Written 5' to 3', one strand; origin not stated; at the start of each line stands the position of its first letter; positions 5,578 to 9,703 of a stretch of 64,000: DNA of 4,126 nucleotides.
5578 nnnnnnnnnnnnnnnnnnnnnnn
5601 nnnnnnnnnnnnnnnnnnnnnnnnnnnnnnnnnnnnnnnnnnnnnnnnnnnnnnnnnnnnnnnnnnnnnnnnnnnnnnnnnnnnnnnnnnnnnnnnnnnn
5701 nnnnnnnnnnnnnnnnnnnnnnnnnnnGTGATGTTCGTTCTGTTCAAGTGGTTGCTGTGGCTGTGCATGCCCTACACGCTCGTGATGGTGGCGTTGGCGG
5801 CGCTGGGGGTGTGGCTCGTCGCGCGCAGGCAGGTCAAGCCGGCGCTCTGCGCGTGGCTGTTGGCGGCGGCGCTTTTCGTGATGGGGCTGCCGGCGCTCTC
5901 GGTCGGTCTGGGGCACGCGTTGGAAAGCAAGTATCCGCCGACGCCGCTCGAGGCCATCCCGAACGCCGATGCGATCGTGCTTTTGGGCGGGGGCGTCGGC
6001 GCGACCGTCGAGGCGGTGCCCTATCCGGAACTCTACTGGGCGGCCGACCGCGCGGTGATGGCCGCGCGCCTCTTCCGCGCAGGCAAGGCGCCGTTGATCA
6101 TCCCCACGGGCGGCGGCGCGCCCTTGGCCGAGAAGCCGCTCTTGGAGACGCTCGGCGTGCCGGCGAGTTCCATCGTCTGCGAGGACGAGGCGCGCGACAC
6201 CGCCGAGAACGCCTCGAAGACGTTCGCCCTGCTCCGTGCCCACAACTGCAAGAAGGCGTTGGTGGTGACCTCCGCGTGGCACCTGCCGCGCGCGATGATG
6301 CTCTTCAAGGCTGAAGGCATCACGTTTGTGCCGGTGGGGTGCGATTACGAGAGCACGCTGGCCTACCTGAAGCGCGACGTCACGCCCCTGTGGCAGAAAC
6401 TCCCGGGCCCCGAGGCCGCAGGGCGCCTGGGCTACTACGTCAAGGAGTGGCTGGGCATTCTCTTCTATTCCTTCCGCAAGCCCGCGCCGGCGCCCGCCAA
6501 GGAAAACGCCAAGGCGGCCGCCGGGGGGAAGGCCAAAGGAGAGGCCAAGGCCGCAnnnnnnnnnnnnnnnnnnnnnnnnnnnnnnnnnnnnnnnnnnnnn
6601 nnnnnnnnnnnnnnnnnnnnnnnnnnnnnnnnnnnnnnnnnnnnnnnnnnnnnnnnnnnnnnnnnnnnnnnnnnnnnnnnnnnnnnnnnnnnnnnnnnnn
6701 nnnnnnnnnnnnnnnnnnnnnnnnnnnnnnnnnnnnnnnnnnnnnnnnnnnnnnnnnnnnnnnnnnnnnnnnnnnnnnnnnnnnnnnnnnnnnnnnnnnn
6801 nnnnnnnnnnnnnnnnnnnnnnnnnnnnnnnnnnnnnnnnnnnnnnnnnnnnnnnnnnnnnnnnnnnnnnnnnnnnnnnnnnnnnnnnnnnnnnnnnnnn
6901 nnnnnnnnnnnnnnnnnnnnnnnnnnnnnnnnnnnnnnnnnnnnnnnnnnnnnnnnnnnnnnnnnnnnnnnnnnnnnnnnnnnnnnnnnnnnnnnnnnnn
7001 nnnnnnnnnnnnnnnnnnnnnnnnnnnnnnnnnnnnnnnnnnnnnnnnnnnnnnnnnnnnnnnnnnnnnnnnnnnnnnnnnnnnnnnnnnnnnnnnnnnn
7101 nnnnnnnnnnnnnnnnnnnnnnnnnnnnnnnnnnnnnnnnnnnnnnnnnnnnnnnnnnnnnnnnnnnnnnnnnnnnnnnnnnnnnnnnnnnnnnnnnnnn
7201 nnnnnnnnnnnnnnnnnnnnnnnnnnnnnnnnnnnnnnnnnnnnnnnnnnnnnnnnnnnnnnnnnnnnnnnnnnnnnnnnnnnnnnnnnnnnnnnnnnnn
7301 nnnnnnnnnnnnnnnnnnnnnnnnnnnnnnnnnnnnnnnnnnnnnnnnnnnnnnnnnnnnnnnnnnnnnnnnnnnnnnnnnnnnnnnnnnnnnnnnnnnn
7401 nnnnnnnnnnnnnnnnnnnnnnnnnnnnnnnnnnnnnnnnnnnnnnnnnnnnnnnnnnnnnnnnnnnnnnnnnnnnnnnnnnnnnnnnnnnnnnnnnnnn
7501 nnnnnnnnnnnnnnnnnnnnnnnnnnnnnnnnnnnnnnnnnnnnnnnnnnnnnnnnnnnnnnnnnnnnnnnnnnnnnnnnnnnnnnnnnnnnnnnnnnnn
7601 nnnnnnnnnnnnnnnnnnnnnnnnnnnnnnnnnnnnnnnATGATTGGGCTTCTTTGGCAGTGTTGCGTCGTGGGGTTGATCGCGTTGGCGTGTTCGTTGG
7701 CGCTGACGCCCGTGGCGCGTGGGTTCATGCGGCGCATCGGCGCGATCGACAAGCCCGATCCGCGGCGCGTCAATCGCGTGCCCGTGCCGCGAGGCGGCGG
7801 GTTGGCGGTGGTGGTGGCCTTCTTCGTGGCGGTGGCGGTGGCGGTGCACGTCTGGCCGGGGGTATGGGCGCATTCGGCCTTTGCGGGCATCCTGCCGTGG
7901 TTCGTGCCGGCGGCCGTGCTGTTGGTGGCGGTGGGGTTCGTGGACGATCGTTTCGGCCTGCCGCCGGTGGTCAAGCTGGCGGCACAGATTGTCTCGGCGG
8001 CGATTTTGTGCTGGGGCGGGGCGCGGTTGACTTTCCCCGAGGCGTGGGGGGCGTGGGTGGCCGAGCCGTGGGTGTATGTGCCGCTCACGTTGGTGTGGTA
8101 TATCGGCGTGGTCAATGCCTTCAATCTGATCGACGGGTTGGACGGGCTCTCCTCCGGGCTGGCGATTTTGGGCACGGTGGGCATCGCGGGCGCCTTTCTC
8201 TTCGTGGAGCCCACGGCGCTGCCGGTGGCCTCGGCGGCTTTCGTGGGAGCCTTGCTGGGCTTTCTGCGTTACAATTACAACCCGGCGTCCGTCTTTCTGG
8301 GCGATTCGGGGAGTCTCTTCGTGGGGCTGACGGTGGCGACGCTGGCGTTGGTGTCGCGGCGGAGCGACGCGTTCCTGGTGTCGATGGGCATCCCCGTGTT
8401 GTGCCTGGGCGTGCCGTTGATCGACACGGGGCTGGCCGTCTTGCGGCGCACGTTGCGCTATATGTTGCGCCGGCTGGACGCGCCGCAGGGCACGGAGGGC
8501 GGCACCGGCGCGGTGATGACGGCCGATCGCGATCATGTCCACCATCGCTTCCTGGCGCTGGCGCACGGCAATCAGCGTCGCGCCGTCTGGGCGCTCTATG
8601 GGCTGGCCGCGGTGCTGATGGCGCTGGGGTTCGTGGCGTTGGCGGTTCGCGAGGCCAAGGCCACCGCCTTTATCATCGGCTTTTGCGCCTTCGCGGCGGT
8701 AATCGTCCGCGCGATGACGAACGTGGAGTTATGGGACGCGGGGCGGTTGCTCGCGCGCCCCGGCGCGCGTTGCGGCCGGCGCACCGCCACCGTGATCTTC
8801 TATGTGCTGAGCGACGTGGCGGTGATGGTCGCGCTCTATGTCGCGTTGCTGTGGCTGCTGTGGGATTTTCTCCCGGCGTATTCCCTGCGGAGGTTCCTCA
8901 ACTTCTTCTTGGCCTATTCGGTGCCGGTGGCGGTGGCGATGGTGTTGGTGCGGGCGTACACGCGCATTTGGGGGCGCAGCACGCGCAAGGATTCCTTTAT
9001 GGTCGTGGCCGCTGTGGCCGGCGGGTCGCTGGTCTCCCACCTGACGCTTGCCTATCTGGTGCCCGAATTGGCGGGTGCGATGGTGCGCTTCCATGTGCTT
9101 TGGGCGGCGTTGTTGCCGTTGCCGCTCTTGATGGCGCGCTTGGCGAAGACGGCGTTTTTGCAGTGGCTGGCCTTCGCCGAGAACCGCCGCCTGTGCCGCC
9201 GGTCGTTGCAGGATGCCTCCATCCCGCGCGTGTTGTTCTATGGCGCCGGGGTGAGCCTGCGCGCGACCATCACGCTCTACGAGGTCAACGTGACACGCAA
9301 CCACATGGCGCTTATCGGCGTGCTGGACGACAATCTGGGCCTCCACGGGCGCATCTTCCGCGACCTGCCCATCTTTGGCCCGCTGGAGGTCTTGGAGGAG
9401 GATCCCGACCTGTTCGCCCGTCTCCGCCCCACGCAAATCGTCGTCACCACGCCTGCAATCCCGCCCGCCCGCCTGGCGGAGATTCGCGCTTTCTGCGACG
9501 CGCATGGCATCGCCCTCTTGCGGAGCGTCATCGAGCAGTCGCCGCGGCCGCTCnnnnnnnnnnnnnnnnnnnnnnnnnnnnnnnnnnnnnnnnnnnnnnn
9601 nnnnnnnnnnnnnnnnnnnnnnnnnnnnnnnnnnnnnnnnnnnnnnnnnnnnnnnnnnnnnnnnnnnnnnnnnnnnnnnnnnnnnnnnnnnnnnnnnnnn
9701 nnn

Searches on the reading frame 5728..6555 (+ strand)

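Call 19: search_protein_families(library=pfam, proteins=[window:5728-6555:+], max_evalue=0.00001)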
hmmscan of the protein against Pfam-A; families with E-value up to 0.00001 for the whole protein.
window:5728-6555:+ (276 aa): 1 family
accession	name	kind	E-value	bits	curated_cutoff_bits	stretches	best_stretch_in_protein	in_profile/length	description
PF02698.23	DUF218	-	3.6e-25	88.9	27.6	1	81-243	1-133/133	DUF218 domain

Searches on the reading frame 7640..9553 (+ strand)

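Call 19: search_protein_families(library=pfam, proteins=[window:7640-9553:+], max_evalue=0.00001)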
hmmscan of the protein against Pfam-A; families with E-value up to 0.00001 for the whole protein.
window:7640-9553:+ (638 aa): 1 family
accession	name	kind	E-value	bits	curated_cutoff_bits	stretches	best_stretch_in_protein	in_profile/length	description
PF00953.26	Glycos_transf_4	-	1.3e-37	129.7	27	1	90-239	6-159/160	Glycosyl transferase family 4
